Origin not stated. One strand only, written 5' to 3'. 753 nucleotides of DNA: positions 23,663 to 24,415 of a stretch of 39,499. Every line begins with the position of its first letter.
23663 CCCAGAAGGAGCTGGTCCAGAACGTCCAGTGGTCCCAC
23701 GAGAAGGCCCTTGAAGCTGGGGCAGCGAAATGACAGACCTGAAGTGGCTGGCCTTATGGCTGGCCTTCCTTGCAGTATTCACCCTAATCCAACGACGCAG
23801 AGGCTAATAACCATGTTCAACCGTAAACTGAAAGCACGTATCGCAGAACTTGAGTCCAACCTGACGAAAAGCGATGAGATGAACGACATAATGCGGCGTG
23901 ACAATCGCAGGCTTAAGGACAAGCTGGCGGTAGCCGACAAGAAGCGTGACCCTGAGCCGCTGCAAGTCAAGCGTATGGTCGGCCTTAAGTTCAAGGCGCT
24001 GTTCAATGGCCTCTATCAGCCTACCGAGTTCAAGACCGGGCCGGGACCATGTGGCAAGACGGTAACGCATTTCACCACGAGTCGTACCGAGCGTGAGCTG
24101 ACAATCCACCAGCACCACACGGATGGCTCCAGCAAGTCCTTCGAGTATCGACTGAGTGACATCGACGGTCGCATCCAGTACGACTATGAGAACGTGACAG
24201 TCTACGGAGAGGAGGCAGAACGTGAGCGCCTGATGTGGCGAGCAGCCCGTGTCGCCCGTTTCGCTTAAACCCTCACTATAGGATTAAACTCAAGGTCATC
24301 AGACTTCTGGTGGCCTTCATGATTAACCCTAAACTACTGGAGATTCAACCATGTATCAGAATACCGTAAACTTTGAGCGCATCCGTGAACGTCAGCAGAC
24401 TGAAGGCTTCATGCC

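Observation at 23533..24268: Accessory three-ORF cluster between gene 1 and gene 1.1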

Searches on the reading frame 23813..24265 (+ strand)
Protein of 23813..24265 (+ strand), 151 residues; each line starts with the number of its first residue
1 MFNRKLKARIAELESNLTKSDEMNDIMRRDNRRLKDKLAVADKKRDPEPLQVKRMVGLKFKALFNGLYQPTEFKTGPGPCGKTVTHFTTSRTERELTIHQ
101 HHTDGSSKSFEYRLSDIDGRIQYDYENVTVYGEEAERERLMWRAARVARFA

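Call 6: search_protein_families(library=pfam, proteins=[window:23813-24265:+], max_evalue=1)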
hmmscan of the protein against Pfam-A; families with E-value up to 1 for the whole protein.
window:23813-24265:+ (151 aa): 4 families
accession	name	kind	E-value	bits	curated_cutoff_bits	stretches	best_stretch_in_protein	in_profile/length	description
PF25755.1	Phage_T3_1_05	-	1.7e-26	92.4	27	1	55-125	2-73/73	Enterobacteria phage T3 gene 1.05 protein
PF21636.2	PPP1R21_C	-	0.019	15.4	27.3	1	7-46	61-100/160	Protein phosphatase 1 regulatory subunit 21, C-terminal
PF07058.16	MAP70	-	0.034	13.4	27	1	26-90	289-352/554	Microtubule-associated protein 70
PF24627.1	PUMA_CC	-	0.71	10.4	30.1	1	3-45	31-73/74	PUMA coiled-coil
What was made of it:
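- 23975..24187 (+): orfC residues 55-125: the PF25755 match, lying within the six-strand beta domain that AF2 places at residues 50-130; carries the motif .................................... Pfam envelope (call 6).
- On Pfam PF25755 Phage_T3_1_05 (orfC): 92.4 bits against a cutoff of 27, E = 1.7e-26, covering profile positions 2-73 of 73 (call 6).
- On Microtubule-binding protein (a GenBank label on some homologues): MAP70 scores E = 0.034, 13.4 bits against a cutoff of 27, and the match lies on the coiled-coil segment only (call 6).
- Family membership: PF25755 at 92 bits (call 6).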

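Call 7: search_protein_families(library=phrogs, proteins=[window:23813-24265:+], max_evalue=1)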
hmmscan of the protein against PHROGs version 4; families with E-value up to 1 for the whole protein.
window:23813-24265:+ (151 aa): 7 families
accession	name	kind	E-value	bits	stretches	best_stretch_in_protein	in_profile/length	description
phrog_8103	-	unknown function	1.7e-52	178.9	1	3-150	11-164/165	-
phrog_6379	-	unknown function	7e-20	71.9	1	67-125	23-81/82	-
phrog_6440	-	unknown function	1.4e-15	58.8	1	3-126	61-184/186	-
phrog_9238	-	unknown function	2.1e-09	38.6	1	67-105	32-70/120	-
phrog_15469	-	unknown function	0.016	16.6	1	86-137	5-56/78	-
phrog_3956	-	unknown function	0.16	12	1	5-49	319-358/585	-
phrog_17795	-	unknown function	0.41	12.1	0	94-138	11-54/85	-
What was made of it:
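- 23813..24268 (+): orfC: 151-aa member of the T3 gp1.05 family. PF25755 at 92.4 bits against a cutoff of 27; phrog_8103 at E = 2e-52 (calls 6, 7).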

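Call 15: find_homologous_proteins(query=window:23813-24265:+, max_evalue=0.001)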
Query window:23813-24265:+ (151 aa): 247 proteins with E <= 0.001 among 355 candidates; the best 120 are listed.
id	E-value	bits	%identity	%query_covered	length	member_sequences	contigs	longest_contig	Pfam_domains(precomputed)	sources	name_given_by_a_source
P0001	2.3e-95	335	100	100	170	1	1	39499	PF25755.2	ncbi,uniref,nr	ncbi:hypothetical protein SFP20_022 [Shigella phage SFP20]|uniref:Uncharacterized protein n=1 Tax=Sh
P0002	9.4e-82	290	89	99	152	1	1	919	PF25755.2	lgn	-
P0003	7.9e-72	258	78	100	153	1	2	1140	PF25755.2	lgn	-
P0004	6.2e-68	246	76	94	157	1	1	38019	PF25755.2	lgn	-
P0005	4.3e-66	240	74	100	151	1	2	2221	PF25755.2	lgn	-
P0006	9.3e-65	235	73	100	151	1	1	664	PF25755.2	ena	-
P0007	1.2e-64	235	73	97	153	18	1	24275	PF25755.2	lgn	-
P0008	3.1e-64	234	73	100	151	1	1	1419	PF25755.2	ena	-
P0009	3.8e-63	230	71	100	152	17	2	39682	PF25755.2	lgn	-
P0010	1.3e-62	228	72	100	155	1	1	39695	PF25755.2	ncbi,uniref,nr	ncbi:hypothetical protein HOV18_gp18 [Cronobacter phage GW1]|uniref:Uncharacterized protein n=1 Tax=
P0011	2.3e-62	228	73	100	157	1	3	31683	PF25755.2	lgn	-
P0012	2.5e-62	227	73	100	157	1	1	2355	PF25755.2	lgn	-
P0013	2.9e-62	227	72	100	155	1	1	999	PF25755.2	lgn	-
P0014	3.7e-62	227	73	93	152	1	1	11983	PF25755.2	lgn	-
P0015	5.5e-62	226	73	100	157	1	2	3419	PF25755.2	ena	-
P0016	6.1e-62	226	72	97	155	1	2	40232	PF25755.2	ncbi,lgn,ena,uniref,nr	ncbi:hypothetical protein CPT_Pisces_008 [Escherichia phage Pisces]|uniref:Uncharacterized protein n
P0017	7.5e-62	226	71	97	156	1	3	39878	PF25755.2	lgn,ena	-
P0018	1.0e-61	225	72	100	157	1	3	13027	PF25755.2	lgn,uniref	uniref:Uncharacterized protein n=3 Tax=unclassified Kayfunavirus TaxID=2749939 RepID=A0AAU8GDI5_9CAU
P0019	2.0e-61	224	71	100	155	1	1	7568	PF25755.2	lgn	-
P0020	2.2e-61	224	71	100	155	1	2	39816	PF25755.2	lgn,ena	-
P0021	2.3e-61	224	71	97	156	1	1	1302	PF25755.2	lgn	-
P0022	2.7e-61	224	71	97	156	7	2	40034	PF25755.2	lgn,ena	-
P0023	3.4e-61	224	72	100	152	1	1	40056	PF25755.2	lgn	-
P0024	3.6e-61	224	71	97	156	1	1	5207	PF25755.2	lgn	-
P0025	4.2e-61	223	71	97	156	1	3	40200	PF25755.2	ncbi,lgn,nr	ncbi:MAG: hypothetical protein [Enterobacter phage ENC31]|nr:MAG: hypothetical protein [Enterobacter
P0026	5.2e-61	223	71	97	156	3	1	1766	PF25755.2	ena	-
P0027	6.8e-61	223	71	97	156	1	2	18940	PF25755.2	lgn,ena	-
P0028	7.6e-61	223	73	92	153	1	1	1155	PF25755.2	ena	-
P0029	1.1e-60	222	71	97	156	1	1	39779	PF25755.2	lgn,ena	-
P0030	2.2e-60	221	70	100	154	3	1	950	PF25755.2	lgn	-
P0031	2.5e-60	221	70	97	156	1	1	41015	PF25755.2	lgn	-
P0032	3.8e-60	220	71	97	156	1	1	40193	PF25755.2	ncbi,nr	ncbi:MAG: hypothetical protein [Enterobacter phage ENC2-2_a]|nr:MAG: hypothetical protein [Enterobac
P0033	4.0e-60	220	71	100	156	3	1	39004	PF25755.2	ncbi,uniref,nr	ncbi:hypothetical protein SFP21A_023 [Shigella phage SFP21A]|uniref:Uncharacterized protein n=1 Tax=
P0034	4.4e-60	220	72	93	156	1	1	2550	PF25755.2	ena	-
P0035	4.9e-60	220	72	93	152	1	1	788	PF25755.2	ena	-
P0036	5.1e-60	220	69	99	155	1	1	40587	PF25755.2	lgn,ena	-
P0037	6.6e-60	220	72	92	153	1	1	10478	PF25755.2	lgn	-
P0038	7.4e-60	219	69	100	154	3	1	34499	PF25755.2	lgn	-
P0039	7.9e-60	219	74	91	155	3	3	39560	PF25755.2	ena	-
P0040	8.3e-60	219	71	100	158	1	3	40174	PF25755.2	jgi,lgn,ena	jgi:hypothetical protein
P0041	8.4e-60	219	70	97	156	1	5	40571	PF25755.2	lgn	-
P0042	8.4e-60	219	69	100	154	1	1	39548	PF25755.2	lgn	-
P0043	9.0e-60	219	72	95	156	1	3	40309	PF25755.2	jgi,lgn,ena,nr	jgi:hypothetical protein|nr:MAG TPA_asm: hypothetical protein [Bacteriophage sp.]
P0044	9.9e-60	219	72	93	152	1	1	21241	PF25755.2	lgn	-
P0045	1.0e-59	219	70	97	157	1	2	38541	PF25755.2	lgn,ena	-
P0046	1.3e-59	219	69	100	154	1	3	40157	PF25755.2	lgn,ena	-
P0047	1.3e-59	219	69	97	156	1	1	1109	PF25755.2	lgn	-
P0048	1.3e-59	219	69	99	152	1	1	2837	PF25755.2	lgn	-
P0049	1.6e-59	218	71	93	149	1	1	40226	PF25755.2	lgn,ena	-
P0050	1.7e-59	218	69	99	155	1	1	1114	PF25755.2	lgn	-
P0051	1.9e-59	218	71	97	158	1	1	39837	PF25755.2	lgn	-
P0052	3.5e-59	217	70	97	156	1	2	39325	PF25755.2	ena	-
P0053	4.6e-59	217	68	97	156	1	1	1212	PF25755.2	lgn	-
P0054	5.2e-59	217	69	100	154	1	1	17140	PF25755.2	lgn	-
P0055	5.3e-59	217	71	93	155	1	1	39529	PF25755.2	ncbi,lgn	-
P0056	8.6e-59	216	68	98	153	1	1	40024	PF25755.2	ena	-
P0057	9.1e-59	216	69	99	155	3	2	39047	PF25755.2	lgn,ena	-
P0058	1.6e-58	215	71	87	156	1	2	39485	PF25755.2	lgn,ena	-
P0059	1.6e-58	215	68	99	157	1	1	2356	PF25755.2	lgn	-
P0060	1.7e-58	215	69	97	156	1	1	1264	PF25755.2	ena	-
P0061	2.0e-58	215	69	97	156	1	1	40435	PF25755.2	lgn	-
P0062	2.0e-58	215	71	97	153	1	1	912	PF25755.2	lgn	-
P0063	2.0e-58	215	70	97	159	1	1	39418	PF25755.2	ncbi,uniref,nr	ncbi:hypothetical protein eKKP3263_000025 [Enterobacter phage KKP_3263]|uniref:Uncharacterized prote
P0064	2.3e-58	215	67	99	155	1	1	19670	PF25755.2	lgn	-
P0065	2.8e-58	214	71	93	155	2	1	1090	PF25755.2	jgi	-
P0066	3.3e-58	214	70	100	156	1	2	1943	PF25755.2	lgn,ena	-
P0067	4.2e-58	214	70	97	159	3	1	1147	PF25755.2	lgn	-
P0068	8.0e-58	213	68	100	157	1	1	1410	PF25755.2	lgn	-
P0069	8.8e-58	213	71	93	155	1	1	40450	PF25755.2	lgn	-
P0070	9.1e-58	213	71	93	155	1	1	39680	PF25755.2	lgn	-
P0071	9.8e-58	213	70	93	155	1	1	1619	PF25755.2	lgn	-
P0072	1.9e-57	212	80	79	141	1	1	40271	PF25755.2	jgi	jgi:hypothetical protein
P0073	2.4e-57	211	69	93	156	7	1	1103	PF25755.2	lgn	-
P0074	6.9e-57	210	67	97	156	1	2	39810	PF25755.2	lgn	-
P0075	6.9e-57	210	68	95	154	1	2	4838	PF25755.2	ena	-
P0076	7.9e-57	210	69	97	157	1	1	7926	PF25755.2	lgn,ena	-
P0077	9.3e-57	209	68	97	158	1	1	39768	PF25755.2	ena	-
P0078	1.0e-56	209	70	93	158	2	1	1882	PF25755.2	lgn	-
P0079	1.4e-56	209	67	97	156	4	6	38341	PF25755.2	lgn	-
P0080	1.7e-56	209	67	100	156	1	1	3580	PF25755.2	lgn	-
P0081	3.5e-56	208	69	97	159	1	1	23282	PF25755.2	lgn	-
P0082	4.2e-56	207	66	97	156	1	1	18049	PF25755.2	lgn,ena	-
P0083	6.7e-56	207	66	99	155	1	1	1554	PF25755.2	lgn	-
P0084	7.6e-56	206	70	93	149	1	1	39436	PF25755.2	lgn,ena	-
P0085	9.2e-56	206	66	97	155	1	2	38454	PF25755.2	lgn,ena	-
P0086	2.2e-55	205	66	100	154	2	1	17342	PF25755.2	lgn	-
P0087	3.4e-55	204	68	97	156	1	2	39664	PF25755.2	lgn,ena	-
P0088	8.7e-55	203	66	97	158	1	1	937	PF25755.2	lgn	-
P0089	1.4e-54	202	65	97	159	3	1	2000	PF25755.2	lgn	-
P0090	1.6e-54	202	66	98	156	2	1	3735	PF25755.2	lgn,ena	-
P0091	2.1e-54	202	67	93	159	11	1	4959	PF25755.2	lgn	-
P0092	2.3e-54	202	67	98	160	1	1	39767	PF25755.2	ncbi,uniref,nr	ncbi:hypothetical protein HOU91_gp25 [Enterobacter phage EcpYZU01]|uniref:hypothetical protein n=1 T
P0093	2.4e-54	202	64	99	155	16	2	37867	PF25755.2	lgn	-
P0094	2.7e-54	201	68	97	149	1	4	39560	PF25755.2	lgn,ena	-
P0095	3.6e-54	201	64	97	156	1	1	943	PF25755.2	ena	-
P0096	9.3e-54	200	65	100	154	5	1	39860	PF25755.2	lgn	-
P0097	1.0e-53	200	66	93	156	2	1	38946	PF25755.2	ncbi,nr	ncbi:hypothetical protein SEA1f_orf008 [Klebsiella phage SEA1f]|nr:hypothetical protein SEA1f_orf008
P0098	1.1e-53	199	66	97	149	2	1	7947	PF25755.2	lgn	-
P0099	1.1e-53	199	66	97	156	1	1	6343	PF25755.2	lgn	-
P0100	1.2e-53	199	63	99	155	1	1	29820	PF25755.2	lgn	-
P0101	1.2e-53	199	68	93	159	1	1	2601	PF25755.2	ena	-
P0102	1.5e-53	199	64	98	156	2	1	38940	PF25755.2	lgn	-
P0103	1.7e-53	199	69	92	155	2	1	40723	PF25755.2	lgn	-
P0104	1.8e-53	199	66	93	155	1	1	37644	PF25755.2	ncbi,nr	ncbi:hypothetical protein [Salmonella phage ST20]|nr:hypothetical protein [Salmonella phage ST20]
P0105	2.3e-53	198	63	99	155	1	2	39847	PF25755.2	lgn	-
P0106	2.4e-53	198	66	93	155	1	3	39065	PF25755.2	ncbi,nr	ncbi:hypothetical protein [Salmonella phage ST45]|nr:hypothetical protein [Salmonella phage ST45] WJ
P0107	2.4e-53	198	66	93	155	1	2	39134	PF25755.2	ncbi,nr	ncbi:hypothetical protein [Salmonella phage ST53]|nr:hypothetical protein [Salmonella phage ST66] WJ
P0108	2.4e-53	198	66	93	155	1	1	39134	PF25755.2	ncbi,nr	ncbi:hypothetical protein [Salmonella phage ST59]|nr:hypothetical protein [Salmonella phage ST59] WJ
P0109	2.5e-53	198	67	92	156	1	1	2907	PF25755.2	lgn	-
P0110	3.2e-53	198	62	100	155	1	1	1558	PF25755.2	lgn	-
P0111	3.3e-53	198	68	93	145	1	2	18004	PF25755.2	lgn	-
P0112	3.3e-53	198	66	93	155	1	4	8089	PF25755.2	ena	-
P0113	3.4e-53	198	66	93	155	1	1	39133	PF25755.2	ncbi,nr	ncbi:hypothetical protein [Salmonella phage ST64]|nr:hypothetical protein [Salmonella phage ST64]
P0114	3.5e-53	198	63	99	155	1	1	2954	PF25755.2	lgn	-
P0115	4.4e-53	197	63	97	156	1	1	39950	PF25755.2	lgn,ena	-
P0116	5.3e-53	197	69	92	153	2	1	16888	PF25755.2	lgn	-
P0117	6.2e-53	197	65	100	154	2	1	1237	PF25755.2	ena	-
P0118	6.4e-53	197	63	99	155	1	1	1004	PF25755.2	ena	-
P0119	7.9e-53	197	65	93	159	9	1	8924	PF25755.2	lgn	-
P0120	7.9e-53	197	66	93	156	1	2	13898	PF25755.2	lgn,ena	-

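Call 27: search_protein_representatives(protein=window:23813-24265:+)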
Query: 151 residues. Proteins with E-value up to 0.001 (for the whole library): 99; up to 1e-10: 13; up to 1e-30: 6. The best 99 are listed.
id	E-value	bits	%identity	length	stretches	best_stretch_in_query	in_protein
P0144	6.0e-41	156.5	81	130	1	55-143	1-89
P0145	8.8e-40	152.7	56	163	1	5-147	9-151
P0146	1.9e-39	151.6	57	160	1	1-146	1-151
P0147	6.1e-35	137.0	56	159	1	1-140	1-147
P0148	4.7e-34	134.1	74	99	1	55-146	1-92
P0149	6.8e-32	127.1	79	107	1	54-150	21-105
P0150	4.2e-30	121.3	51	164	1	6-138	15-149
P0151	6.5e-30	120.7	52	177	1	23-149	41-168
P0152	6.1e-28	114.3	47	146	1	2-139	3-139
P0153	3.8e-15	72.9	38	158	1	1-141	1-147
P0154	2.6e-14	70.1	52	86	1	2-80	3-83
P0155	2.0e-11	60.8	53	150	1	53-127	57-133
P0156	4.3e-11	59.7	40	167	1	7-145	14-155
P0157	1.0e-09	55.2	46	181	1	52-125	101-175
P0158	1.5e-09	54.7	49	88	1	64-126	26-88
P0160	1.1e-08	51.9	37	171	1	40-141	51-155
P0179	2.4e-06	44.3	50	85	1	69-124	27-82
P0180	2.8e-06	44.1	38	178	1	23-125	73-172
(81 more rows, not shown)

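Call 45: find_encoding_contigs(protein=P0180, flank=5000, max_places=4)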
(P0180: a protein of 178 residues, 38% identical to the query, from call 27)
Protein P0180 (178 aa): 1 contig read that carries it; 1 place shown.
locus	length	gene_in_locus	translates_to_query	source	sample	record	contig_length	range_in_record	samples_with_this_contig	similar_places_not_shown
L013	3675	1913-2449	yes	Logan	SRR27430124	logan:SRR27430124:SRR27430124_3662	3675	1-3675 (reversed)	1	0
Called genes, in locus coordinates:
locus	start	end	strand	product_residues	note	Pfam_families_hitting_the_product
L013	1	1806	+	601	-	?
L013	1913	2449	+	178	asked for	PF25755:Phage_T3_1_05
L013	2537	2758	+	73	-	PF08200:Phage_T7_1_1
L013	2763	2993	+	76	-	-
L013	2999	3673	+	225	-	?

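Call 46: predict_structure(alignment_id=A3)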
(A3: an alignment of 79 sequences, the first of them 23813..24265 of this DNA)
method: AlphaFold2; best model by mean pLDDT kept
length: 151 residues; sequences in the alignment: 79
mean_pLDDT: 95.6   pTM: 0.70
mean pLDDT of the five models: 95.6, 95.2, 95.1, 95.1, 94.8
residues with pLDDT >= 90: 140; 70-90: 10; 50-70: 1; < 50: 0
segments of 3 or more residues with pLDDT < 50: none
pLDDT, mean of each block of 10 residues (from residue 1): 91 98 98 97 87 97 98 96 97 98 97 98 97 93 93 80
secondary structure, 60 per line:
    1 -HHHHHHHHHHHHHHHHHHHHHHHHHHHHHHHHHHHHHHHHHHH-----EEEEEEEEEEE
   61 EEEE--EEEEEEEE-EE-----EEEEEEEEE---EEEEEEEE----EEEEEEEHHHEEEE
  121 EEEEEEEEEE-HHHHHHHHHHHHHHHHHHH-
elements in order: H2-44 E50-64 E67-74 E83-91 E95-102 E107-113 E117-130 H132-150
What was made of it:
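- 23813..24268 (+): AF2 pLDDT 95.6 (call 46).
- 24206..24262 (+): orfC residues 132-150: C-terminal helix. AF2 (call 46).
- On P-loop NTPase (considered for orfC because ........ fits GxxxxGK[ST]): The predicted domain is an all-beta unit of about 80 residues (call 46).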

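Call 50: search_solved_structures(query=A3, max_evalue=10)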
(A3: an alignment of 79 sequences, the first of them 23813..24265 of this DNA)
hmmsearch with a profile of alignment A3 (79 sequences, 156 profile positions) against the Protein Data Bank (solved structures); distinct sequences matched with E-value up to 10: 5.
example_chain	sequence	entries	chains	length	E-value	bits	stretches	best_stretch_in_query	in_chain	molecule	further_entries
6zpj_A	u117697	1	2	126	0.2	14.9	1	8-78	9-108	Leishmania mexicana KKT4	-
6e2j_A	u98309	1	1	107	0.37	14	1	7-75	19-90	Keratin, type II cytoskeletal 1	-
6ec0_A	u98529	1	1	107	0.39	13.9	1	7-75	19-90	Keratin 1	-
7upo_B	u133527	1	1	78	0.54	13.5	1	8-61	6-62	DHT03 protein B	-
10aw_A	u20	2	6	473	0.74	13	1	7-76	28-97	50 kDa outer membrane protein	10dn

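Call 56: fold_search(model_id=the predicted structure, library=pdb)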
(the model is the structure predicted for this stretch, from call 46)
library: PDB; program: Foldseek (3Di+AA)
matches with E <= 10: 988; with E <= 0.001: 0
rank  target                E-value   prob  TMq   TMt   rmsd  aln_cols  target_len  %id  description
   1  3fcg_A                1.4e-01  0.28  0.15  0.28  14.8        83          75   17  Crystal Structure Analysis of the Middle Domain of the Caf1A Usher (released 2008-12-16)
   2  8fmw_AR               1.6e-01  0.66  0.24  0.30  16.6        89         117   13  The structure of a hibernating ribosome in the Lyme disease pathogen (released 2023-11-08)
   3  8te6                  2.0e-01  0.14  0.12  0.15  13.2       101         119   11  Crystal structure of a multiple lysine-to-arginine substitution mutant of the human CRIg C3b-binding domain (released 2023-07-12)
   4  5mlc_R                2.2e-01  0.51  0.28  0.34  16.1       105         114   13  Cryo-EM structure of the spinach chloroplast ribosome reveals the location of plastid-specific ribosomal proteins and  (released 2016-12-28)
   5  9jns_P                2.6e-01  0.54  0.25  0.31  17.3        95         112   12  50S precursor - Erm complex (C-II) (released 2025-10-29)
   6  5o60_Q                2.6e-01  0.51  0.25  0.31  15.5        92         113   16  Structure of the 50S large ribosomal subunit from Mycobacterium smegmatis (released 2017-07-12)
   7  5imk_A                2.6e-01  0.11  0.12  0.15  13.7       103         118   11  Nanobody targeting human Vsig4 in Spacegroup C2 (released 2017-01-11)
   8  8uua_R                2.8e-01  0.41  0.27  0.34  16.9       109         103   12  Cryo-EM structure of the Listeria innocua 50S ribosomal subunit in complex with HflXr (structure III) (released 2024-02-28)
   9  3tvv_B                3.1e-01  0.66  0.21  0.15   5.5        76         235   10  Structure of the tandem PH domains of Rtt106 (residues 68-315) (released 2012-02-01)
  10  9jmk_P                3.1e-01  0.51  0.25  0.35  16.6        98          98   11  50S Ribosomal Subunit precursor state III (released 2025-10-29)
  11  9bsl_K                3.1e-01  0.33  0.24  0.30  17.1       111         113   12  45SRbgA particle in complex with RbgA and YphC. Class A (released 2024-12-25)
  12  9i5v_S                3.3e-01  0.33  0.24  0.29  10.9        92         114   11  70S P. gingivalis ribosome erm-delta-porN strain (released 2025-08-20)
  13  1bf4_A                3.5e-01  0.80  0.19  0.40   6.3        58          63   10  CHROMOSOMAL DNA-BINDING PROTEIN SSO7D/D(GCGAACGC) COMPLEX (released 1999-11-10)
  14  8k51_B                3.5e-01  0.28  0.20  0.12  12.2       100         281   13  Crystal structure of arylamine N-acyltransferase from Streptomyces aureus (released 2024-07-24)
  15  5imm_A                3.5e-01  0.06  0.11  0.13  13.6       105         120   10  Nanobody targeting mouse Vsig4 in Spacegroup P212121 (released 2017-01-11)
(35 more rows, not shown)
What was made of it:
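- The best, though non-significant, Foldseek probabilities include the small DNA-binding barrel Sso7d (prob 0.80, E = 0.35, call 56).
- Tried and rejected: Foldseek against the PDB had a best E of 0.14 (call 56).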

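Call 60: search_dna_similar(query=window:23813-24265:+, collection=phages, mode=protein, max_evalue=0.001, max_rows=60, rows=spread)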
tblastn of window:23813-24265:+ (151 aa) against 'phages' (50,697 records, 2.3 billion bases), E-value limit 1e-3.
Records with a match: 286; places in all: 286; records where one place covers at least 80% of the query: 113.
Best place of each record, by identity: 80-90% 1; 60-80% 71; <60% 214.
By first word of the organism name: Klebsiella 54; Escherichia 44; Salmonella 43; Yersinia 23; Enterobacter 20; Citrobacter 13; Pseudomonas 12; Shigella 11; Pectobacterium 11; Aeromonas 10; and 13 more.
By host as written in the record: Klebsiella pneumoniae 32; Escherichia coli 28; - 24; Salmonella enterica subsp. enterica serovar Typhi 15; Enterobacter cloacae 7; Shigella sp. 6; Salmonella enterica subsp. enterica serovar Typhi strain BRD948 5; Citrobacter freundii CF3 5; and 100 more.
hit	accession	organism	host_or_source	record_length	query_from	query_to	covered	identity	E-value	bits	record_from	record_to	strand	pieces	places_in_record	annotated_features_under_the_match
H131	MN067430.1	Escherichia phage vB_EcoP-Ro103C3lw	Escherichia coli O103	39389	1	151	100%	72.8%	9e-69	229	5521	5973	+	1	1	hypothetical protein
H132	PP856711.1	Salmonella phage vB_STmST19_KE05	Salmonella enterica subsp. enterica ...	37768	1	151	100%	72.2%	1e-66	224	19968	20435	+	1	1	hypothetical protein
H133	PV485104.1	Klebsiella phage Pkp-1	Klebsiella pneumoniae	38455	1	150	99%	71.3%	4e-66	222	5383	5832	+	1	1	hypothetical protein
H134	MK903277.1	Escherichia phage Pisces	Escherichia coli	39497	1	146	97%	72.5%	2e-64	217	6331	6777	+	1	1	hypothetical protein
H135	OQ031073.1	Shigella phage SFP21B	Shigella flexneri KCTC 22192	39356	1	151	100%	68.8%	6e-62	210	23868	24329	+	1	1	hypothetical protein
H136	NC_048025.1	Shigella phage SFPH2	Shigella flexneri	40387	1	141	93%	72.9%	4e-63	214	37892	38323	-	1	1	hypothetical protein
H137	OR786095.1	Staphylococcus phage MBBL139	Staphylococcus aureus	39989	1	151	100%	65.4%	1e-57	198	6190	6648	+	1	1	hypothetical protein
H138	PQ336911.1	Salmonella phage CHRF_30030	Salmonella enterica subsp. enterica ...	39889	1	150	99%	63.4%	4e-55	191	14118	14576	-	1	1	hypothetical protein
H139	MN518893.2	Escherichia virus LS3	Escherichia coli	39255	2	147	97%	64.4%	6e-56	193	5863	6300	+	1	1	hypothetical protein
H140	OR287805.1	Klebsiella phage SEA1f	Klebsiella pneumoniae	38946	1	141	93%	66.0%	1e-55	192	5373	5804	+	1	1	hypothetical protein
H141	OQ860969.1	Salmonella phage ST55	Salmonella enterica subsp. enterica ...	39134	1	141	93%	66.0%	1e-55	192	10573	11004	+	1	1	hypothetical protein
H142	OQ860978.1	Salmonella phage ST29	Salmonella enterica subsp. enterica ...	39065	1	141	93%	66.0%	2e-55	192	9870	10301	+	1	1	hypothetical protein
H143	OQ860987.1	Salmonella phage ST1_da Silva-2023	Salmonella enterica subsp. enterica ...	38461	1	141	93%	65.3%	4e-54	188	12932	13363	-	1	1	hypothetical protein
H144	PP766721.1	Escherichia phage Baskent_phicoli_1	Escherichia coli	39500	1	148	98%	61.6%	8e-54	187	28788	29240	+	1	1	hypothetical protein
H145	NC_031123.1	Citrobacter phage SH3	Citrobacter freundii CF3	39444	1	147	97%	60.3%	4e-48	171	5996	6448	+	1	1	hypothetical protein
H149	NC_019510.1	Erwinia phage vB_EamP-L1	Erwinia amylovora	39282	8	130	81%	38.9%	3e-18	86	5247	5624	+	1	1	gp1.05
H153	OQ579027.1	Klebsiella phage Cornelius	Klebsiella michiganensis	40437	11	123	75%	32.5%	7e-8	56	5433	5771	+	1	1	hypothetical protein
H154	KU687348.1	Citrobacter phage SH2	Citrobacter freundii CF5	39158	10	133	82%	29.0%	5e-7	54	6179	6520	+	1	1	hypothetical protein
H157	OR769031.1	Escherichia phage Carena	Escherichia coli HER 1036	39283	13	122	73%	31.5%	9e-5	47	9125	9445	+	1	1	hypothetical protein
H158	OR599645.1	Pectobacterium phage PcaP1EGY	Pectobacterium sp.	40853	20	132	75%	29.6%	3e-7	54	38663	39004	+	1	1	hypothetical protein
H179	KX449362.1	Pseudomonas phage UNO-SLW3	Pseudomonas sp.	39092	71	121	34%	49.0%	4e-5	48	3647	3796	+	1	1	hypothetical protein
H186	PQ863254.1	Escherichia phage Ptacy1537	Escherichia coli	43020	73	121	32%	46.9%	7e-7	53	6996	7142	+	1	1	hypothetical protein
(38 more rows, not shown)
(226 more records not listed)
